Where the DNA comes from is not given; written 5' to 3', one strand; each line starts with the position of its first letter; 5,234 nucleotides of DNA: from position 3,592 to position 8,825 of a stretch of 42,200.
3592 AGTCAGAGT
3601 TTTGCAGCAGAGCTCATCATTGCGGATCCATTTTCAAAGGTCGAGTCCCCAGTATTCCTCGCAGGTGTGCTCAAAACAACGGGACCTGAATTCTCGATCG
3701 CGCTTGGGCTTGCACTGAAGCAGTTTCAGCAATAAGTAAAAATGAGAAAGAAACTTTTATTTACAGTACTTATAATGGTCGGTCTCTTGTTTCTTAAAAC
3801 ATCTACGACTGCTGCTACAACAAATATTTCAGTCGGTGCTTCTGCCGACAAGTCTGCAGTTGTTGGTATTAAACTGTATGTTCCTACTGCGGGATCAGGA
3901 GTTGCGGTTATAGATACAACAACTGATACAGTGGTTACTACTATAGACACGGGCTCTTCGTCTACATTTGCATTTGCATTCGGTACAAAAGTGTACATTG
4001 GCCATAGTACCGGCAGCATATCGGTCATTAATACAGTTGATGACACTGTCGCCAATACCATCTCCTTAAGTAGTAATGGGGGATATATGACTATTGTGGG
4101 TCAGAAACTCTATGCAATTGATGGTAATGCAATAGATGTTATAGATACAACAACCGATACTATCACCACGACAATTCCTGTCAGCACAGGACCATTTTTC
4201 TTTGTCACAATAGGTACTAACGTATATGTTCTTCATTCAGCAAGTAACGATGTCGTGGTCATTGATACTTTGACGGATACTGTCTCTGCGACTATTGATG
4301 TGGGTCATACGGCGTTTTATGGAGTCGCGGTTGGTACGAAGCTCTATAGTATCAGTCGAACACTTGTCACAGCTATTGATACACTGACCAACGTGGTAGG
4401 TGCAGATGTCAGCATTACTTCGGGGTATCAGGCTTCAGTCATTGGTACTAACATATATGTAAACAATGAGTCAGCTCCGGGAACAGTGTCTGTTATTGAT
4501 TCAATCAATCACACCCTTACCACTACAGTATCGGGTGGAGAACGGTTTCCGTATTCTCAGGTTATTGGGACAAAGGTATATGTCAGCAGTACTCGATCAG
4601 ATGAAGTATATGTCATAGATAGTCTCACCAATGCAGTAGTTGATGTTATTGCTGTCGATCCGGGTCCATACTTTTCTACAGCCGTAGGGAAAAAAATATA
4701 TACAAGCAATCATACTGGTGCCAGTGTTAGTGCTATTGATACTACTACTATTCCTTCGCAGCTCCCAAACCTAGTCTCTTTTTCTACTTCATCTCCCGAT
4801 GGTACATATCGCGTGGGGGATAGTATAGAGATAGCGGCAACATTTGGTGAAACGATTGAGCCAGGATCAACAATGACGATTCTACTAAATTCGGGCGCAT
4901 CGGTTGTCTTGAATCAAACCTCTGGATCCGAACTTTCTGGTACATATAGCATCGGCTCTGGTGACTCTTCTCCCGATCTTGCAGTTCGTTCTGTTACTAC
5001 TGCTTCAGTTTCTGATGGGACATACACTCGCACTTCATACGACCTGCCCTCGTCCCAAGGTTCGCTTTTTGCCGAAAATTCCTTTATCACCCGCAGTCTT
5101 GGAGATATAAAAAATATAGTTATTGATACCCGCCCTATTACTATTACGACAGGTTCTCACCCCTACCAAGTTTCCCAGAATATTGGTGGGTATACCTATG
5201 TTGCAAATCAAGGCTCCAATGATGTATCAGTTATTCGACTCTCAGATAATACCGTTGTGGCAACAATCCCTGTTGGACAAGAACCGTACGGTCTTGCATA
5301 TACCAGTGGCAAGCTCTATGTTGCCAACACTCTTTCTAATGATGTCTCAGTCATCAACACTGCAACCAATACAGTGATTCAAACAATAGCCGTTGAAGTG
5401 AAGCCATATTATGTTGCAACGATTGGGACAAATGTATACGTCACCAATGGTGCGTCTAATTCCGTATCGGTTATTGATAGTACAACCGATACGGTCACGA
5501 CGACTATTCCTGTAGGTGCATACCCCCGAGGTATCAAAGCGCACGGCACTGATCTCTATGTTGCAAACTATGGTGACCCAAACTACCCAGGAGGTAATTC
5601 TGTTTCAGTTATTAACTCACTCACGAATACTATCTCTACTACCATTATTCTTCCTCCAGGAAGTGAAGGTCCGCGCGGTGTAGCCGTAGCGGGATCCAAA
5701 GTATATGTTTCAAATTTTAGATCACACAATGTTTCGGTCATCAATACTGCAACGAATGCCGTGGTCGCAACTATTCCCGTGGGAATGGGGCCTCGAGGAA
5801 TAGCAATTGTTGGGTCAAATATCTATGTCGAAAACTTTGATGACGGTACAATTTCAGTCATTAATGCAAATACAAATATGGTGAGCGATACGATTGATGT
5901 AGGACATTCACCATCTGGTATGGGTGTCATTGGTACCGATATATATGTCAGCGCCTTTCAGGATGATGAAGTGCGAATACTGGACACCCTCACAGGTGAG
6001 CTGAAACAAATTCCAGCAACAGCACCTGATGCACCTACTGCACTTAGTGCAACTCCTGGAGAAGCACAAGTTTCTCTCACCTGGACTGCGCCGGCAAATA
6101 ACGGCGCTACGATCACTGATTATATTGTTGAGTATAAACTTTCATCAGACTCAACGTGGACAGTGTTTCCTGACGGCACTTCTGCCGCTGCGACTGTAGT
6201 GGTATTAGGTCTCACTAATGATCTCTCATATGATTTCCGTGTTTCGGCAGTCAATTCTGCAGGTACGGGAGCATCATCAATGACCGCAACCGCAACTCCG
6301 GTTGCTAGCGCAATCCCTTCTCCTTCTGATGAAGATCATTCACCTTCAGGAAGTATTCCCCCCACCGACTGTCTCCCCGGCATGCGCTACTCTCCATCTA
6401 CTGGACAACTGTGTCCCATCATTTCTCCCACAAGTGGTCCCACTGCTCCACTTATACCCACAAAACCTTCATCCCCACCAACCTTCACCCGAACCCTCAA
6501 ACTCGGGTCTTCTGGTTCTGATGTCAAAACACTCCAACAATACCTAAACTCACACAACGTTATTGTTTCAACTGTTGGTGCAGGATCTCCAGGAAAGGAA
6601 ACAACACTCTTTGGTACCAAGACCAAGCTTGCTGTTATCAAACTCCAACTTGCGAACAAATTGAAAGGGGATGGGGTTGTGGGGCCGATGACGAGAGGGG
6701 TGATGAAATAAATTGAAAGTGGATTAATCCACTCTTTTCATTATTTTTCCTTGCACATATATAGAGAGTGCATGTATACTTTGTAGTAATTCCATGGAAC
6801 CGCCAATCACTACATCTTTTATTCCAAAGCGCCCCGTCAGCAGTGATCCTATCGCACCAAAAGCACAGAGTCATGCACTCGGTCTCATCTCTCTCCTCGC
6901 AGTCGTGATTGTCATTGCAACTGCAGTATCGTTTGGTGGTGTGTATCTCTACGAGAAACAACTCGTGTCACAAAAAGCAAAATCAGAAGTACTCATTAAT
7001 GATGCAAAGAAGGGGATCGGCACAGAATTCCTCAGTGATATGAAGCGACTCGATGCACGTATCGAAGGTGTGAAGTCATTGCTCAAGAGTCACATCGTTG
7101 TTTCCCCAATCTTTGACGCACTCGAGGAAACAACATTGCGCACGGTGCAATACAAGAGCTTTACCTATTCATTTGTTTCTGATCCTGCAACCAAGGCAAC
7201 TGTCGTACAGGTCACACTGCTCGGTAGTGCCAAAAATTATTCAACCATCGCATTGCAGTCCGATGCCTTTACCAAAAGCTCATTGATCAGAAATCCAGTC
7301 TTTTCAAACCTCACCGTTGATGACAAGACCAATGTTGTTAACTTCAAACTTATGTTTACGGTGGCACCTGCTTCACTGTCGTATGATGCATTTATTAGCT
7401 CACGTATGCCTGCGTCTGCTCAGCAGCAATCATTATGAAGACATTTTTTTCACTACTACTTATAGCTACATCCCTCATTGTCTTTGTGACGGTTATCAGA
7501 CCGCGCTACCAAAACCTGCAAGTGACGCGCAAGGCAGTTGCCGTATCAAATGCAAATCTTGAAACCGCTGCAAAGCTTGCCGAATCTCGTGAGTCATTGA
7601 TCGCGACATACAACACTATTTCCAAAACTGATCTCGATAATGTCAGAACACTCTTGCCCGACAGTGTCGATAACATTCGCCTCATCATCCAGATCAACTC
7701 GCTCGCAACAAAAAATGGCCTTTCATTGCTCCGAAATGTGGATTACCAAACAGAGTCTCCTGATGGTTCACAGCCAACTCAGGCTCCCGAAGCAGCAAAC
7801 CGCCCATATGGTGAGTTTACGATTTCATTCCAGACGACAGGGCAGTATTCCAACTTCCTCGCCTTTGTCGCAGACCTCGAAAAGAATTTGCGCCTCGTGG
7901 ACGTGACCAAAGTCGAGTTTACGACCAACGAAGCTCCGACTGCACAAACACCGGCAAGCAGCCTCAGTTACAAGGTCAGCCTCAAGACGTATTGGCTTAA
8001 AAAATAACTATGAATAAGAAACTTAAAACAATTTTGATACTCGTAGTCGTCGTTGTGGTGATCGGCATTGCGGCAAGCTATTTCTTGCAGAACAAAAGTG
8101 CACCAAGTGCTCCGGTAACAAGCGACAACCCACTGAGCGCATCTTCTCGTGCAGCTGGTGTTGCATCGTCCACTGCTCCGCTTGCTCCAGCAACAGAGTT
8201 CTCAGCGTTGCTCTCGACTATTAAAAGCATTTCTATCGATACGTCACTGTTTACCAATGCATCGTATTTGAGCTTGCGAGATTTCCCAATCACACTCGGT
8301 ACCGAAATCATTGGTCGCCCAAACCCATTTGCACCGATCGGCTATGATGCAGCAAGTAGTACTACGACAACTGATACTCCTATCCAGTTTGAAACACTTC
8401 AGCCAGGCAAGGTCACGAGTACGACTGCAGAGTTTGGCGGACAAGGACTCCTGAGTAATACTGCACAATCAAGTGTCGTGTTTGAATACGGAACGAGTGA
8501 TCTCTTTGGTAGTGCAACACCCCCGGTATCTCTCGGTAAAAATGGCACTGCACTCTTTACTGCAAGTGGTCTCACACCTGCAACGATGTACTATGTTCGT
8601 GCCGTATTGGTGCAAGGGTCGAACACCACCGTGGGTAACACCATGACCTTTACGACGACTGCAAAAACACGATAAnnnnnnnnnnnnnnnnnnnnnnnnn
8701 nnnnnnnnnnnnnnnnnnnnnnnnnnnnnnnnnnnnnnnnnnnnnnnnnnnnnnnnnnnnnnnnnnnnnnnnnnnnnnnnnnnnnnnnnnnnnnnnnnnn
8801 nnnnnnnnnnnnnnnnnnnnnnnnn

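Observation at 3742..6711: Double beta-propeller surface protein inserted inside the pilMNO operon: candidate PilY1 substitute/host adhesin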

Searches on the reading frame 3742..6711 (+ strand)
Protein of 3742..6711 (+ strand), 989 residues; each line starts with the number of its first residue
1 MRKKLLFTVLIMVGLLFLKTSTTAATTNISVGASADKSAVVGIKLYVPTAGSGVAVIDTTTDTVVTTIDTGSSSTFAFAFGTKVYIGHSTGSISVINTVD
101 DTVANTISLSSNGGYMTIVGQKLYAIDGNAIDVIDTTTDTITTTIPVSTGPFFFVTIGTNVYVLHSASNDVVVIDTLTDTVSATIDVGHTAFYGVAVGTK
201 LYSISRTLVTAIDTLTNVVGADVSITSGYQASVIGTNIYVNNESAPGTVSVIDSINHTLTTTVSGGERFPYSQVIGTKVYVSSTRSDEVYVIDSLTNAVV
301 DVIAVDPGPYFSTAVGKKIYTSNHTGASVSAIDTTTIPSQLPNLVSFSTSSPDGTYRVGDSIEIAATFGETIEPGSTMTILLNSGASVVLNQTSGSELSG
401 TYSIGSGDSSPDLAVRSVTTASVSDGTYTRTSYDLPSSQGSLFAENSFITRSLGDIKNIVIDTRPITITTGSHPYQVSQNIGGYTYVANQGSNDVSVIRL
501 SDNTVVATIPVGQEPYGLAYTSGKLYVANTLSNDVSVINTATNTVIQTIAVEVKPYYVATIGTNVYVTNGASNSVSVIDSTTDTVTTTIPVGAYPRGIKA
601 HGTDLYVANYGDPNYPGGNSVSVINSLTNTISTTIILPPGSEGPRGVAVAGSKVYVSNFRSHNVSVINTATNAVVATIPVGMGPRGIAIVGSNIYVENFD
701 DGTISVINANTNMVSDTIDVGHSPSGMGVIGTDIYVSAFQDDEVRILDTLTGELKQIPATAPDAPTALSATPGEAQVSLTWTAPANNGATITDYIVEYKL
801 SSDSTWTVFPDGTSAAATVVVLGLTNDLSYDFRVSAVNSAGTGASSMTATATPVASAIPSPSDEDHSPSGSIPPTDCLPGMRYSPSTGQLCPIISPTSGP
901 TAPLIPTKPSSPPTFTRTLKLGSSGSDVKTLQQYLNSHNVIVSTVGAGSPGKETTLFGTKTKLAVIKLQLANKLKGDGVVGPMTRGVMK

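Call 4: search_protein_families(library=pfam, proteins=[window:3742-6711:+], max_evalue=0.01)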
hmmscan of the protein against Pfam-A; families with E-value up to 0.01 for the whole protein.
window:3742-6711:+ (989 aa): 4 families
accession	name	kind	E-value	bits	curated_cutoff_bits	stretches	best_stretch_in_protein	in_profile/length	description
PF16819.11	DUF5074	-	5.4e-11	42.6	27.2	2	82-182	109-219/353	Domain of unknown function (DUF5074)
PF00041.27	fn3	-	1.7e-10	41.4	25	1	763-849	1-81/84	Fibronectin type III domain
PF01471.23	PG_binding_1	-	4.7e-10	39.9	23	1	924-988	1-57/57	Putative peptidoglycan binding domain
PF25059.1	FN3_DSCAM-DSCAML_C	-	1.9e-09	38.2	39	1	777-852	6-81/89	DSCAM/DSCAML C-terminal Fn3-like domain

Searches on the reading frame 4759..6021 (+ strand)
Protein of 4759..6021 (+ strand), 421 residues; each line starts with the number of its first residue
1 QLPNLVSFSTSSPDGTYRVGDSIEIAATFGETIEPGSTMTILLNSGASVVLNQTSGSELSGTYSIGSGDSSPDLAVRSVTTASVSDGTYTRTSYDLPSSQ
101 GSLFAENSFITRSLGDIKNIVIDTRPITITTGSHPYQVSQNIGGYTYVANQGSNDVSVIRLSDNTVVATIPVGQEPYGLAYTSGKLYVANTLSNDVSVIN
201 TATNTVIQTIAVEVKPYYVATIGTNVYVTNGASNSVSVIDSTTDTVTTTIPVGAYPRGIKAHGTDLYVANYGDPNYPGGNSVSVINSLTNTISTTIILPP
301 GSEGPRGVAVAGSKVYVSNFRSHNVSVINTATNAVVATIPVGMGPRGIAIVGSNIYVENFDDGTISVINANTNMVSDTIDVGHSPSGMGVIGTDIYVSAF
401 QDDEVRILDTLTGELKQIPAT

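Call 91: predict_structure(alignment_id=A2)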
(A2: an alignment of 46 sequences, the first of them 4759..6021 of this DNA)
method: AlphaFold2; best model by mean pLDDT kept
length: 421 residues; sequences in the alignment: 46
mean_pLDDT: 93.8   pTM: 0.91
mean pLDDT of the five models: 93.8, 93.2, 92.6, 92.3, 91.7
residues with pLDDT >= 90: 370; 70-90: 35; 50-70: 16; < 50: 0
segments of 3 or more residues with pLDDT < 50: none
pLDDT, mean of each block of 10 residues (from residue 1): 90 93 97 97 96 97 95 93 96 90 70 81 91 95 98 97 97 97 98 98 98 97 98 97 98 95 97 74 98 96 94 96 96 98 94 96 95 96 92 96 94 84 50
secondary structure, 60 per line:
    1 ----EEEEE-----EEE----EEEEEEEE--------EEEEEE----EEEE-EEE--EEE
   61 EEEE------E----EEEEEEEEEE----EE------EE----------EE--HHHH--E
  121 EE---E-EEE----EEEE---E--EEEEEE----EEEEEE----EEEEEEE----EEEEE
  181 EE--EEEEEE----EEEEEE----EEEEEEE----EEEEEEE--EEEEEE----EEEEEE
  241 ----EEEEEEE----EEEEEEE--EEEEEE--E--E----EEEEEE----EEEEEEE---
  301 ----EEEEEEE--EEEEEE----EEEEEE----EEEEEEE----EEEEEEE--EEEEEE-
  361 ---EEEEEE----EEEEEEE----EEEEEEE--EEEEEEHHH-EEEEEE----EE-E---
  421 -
elements in order: E5-9 E15-17 E22-29 E38-43 E48-51 E53-55 E58-64 E76-85 H114-117 E120-122 E128-130 E135-138 E145-150 E155-160 E165-171 E176-182 E185-190 E195-200 E205-211 E216-222 E225-230 E235-240 E245-251 E256-262 E265-270 E281-286 E291-297 E305-311 E314-319 E324-329 E334-340 E345-351 E354-359 E364-369 E374-380 E385-391 E394-399 E404-409

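Call 93: fold_search(model_id=the predicted structure, library=pdb)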
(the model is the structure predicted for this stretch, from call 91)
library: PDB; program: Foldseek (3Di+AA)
matches with E <= 10: 2000; with E <= 0.001: 373
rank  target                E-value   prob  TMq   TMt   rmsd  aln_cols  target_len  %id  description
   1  1l0q_A                2.2e-21  1.00  0.61  0.66   2.6       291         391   41  Tandem YVTN beta-propeller and PKD domains from an archaeal surface layer protein (released 2002-11-06)
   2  3bws_A                7.5e-20  1.00  0.61  0.63  10.4       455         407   16  Crystal structure of the leptospiral antigen Lp49 (released 2008-10-07)
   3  8ptf                  8.0e-16  1.00  0.56  0.68   6.2       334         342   19  The surface-exposed lipo-protein of BtuG2 in complex with cyanocobalamin. (released 2024-07-24)
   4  7seu_D                3.1e-15  1.00  0.60  0.80   2.7       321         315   18  Crystal structure of E coli contaminant protein YncE co-purified with a plant protein (released 2022-04-20)
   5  8ptd                  4.1e-15  1.00  0.56  0.67   6.2       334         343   20  The surface-exposed lipo-protein of BtuG1 in complex with cyanocobalamin. (released 2024-07-24)
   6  7t1z_B                1.2e-14  1.00  0.56  0.54   3.9       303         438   15  Structure of the Fbw7-Skp1-MycNdegron complex (released 2022-02-16)
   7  3vh0_A                1.6e-14  1.00  0.59  0.76   3.3       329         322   17  Crystal structure of E. coli YncE complexed with DNA (released 2011-11-16)
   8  2ovr_B                2.1e-14  1.00  0.55  0.53   4.2       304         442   15  Structure of the Skp1-Fbw7-CyclinEdegN complex (released 2007-04-24)
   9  8okv_D                2.1e-14  1.00  0.53  0.67  12.5       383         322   14  lipoprotein BT2095 from Bacteroides thetaiotamicron bound to cyanocobalamin CnCbl (released 2023-09-20)
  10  5c2v_B                2.5e-14  1.00  0.61  0.72   3.6       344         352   19  Kuenenia stuttgartiensis Hydrazine Synthase (released 2015-10-14)
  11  3vgz_C                3.2e-14  1.00  0.59  0.76   2.6       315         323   17  Crystal structure of E. coli YncE (released 2011-11-16)
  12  3vgz_A                7.9e-14  1.00  0.58  0.76   2.4       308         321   18  Crystal structure of E. coli YncE (released 2011-11-16)
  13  7t1y_B                9.1e-14  1.00  0.55  0.53   4.2       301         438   15  Structure of the Fbw7-Skp1-MycCdegron complex (released 2022-02-16)
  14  6g6n_B                1.6e-13  1.00  0.52  0.67  12.2       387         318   12  Crystal structure of the computationally designed Tako8 protein in C2 (released 2018-11-28)
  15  8blw_B                1.7e-13  1.00  0.54  0.37   6.2       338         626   20  Vitamin B12 transporter BtuB1 with lipoprotein BtuG1 from B. theta (released 2023-08-16)
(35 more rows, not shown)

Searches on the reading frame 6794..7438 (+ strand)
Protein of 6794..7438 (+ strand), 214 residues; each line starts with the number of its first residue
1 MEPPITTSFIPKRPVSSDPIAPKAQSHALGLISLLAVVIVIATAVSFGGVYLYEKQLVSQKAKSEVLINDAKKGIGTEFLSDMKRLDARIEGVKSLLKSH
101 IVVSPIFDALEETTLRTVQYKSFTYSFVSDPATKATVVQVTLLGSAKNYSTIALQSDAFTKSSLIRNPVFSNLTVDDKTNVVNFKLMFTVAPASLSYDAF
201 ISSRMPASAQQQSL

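Call 4: search_protein_families(library=pfam, proteins=[window:6794-7438:+], max_evalue=0.01)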
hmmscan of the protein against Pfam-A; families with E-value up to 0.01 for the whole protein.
window:6794-7438:+ (214 aa): 0 families

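Call 12: search_protein_families(library=ncbifam, proteins=[window:6794-7438:+], max_evalue=0.01)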
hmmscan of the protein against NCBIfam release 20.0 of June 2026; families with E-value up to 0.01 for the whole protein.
window:6794-7438:+ (214 aa): 0 families

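Call 18: search_protein_families(library=pfam, proteins=[window:6794-7438:+], max_evalue=1)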
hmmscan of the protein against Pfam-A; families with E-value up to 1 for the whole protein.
window:6794-7438:+ (214 aa): 1 family
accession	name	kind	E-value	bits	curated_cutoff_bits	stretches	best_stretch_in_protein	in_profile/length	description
PF05137.18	PilN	-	0.088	13.3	22.8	1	107-189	3-77/78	Fimbrial assembly protein (PilN)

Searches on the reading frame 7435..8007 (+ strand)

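Call 4: search_protein_families(library=pfam, proteins=[window:7435-8007:+], max_evalue=0.01)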
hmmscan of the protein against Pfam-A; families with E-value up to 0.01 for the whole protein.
window:7435-8007:+ (190 aa): 1 family
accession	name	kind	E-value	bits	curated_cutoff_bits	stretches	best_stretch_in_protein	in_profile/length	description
PF04350.18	PilO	-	1.8e-09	38.3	22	1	42-188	15-143/145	Pilus assembly protein, PilO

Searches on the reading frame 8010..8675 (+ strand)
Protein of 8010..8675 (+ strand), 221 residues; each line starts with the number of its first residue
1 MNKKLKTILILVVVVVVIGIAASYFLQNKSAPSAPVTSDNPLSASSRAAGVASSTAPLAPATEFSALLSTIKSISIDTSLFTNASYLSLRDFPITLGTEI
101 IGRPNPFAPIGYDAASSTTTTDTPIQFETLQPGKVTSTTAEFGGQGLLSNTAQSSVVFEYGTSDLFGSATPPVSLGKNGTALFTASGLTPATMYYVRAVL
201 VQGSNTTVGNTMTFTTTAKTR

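Call 4: search_protein_families(library=pfam, proteins=[window:8010-8675:+], max_evalue=0.01)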
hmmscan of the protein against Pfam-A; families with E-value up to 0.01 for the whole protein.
window:8010-8675:+ (221 aa): 0 families

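Call 12: search_protein_families(library=ncbifam, proteins=[window:8010-8675:+], max_evalue=0.01)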
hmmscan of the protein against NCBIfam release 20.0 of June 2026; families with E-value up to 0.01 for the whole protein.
window:8010-8675:+ (221 aa): 1 family
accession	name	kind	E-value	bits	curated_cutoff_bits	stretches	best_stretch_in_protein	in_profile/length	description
NF041435.1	UmoD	subfamily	0.0091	15.6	150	0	2-46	2-47/158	UmoD family flagellar biogenesis regulator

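Call 18: search_protein_families(library=pfam, proteins=[window:8010-8675:+], max_evalue=1)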
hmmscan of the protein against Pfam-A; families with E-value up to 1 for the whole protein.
window:8010-8675:+ (221 aa): 3 families
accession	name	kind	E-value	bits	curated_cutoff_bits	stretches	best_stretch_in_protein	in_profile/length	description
PF16943.10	T4SS_CagC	-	0.035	14.7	27.9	1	6-74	45-114/119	Cag pathogenicity island, type IV secretory system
PF16656.11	Pur_ac_phosph_N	-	0.14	13.1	30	1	120-216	12-93/93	Purple acid Phosphatase, N-terminal domain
PF00052.24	Laminin_B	-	0.15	12.4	22.4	1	22-93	50-119/136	Laminin B (Domain IV)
